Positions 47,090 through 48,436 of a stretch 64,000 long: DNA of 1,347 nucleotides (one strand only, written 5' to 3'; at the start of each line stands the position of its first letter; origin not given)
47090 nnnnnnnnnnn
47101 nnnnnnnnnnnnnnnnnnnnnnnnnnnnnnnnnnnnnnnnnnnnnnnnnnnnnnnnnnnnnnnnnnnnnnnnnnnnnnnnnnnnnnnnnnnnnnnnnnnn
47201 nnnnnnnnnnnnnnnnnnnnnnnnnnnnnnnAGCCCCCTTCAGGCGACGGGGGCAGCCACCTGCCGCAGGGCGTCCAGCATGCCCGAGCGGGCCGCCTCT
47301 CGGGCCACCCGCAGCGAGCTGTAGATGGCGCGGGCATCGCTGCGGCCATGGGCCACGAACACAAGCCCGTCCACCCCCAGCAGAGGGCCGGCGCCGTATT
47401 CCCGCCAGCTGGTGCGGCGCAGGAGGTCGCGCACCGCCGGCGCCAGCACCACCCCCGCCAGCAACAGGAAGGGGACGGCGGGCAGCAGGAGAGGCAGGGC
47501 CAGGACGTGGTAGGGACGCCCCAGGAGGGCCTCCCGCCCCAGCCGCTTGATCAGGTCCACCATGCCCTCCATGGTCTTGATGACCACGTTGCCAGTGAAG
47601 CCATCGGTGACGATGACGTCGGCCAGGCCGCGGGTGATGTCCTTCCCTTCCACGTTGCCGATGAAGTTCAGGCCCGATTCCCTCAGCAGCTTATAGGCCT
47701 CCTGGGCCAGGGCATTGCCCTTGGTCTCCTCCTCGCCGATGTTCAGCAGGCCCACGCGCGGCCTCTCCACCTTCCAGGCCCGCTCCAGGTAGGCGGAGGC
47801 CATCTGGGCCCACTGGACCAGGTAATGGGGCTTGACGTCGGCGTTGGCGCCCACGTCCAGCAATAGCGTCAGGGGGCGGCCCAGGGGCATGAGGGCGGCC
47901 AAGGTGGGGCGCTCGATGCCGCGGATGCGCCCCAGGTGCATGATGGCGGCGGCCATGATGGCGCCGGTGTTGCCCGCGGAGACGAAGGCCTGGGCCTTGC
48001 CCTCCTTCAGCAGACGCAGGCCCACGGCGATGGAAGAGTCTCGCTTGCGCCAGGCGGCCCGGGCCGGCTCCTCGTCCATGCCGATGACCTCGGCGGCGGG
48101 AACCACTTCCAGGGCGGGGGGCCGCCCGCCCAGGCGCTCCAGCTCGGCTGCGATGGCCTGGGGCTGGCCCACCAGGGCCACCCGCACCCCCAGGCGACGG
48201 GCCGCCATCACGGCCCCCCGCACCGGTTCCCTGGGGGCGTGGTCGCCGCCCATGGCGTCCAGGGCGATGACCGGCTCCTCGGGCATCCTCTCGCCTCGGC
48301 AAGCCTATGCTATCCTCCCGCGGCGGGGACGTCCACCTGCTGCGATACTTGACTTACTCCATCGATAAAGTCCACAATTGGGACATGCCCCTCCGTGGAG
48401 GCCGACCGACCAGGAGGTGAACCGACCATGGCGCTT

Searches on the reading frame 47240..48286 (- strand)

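Call 5: search_protein_families(library=pfam, proteins=[window:47240-48286:-], max_evalue=0.01)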
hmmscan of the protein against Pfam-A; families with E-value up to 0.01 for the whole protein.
window:47240-48286:- (348 aa): 1 family
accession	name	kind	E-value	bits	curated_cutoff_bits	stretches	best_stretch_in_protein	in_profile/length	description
PF02504.20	FA_synthesis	-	4.4e-90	302.5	29.1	1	7-336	3-321/324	Fatty acid synthesis protein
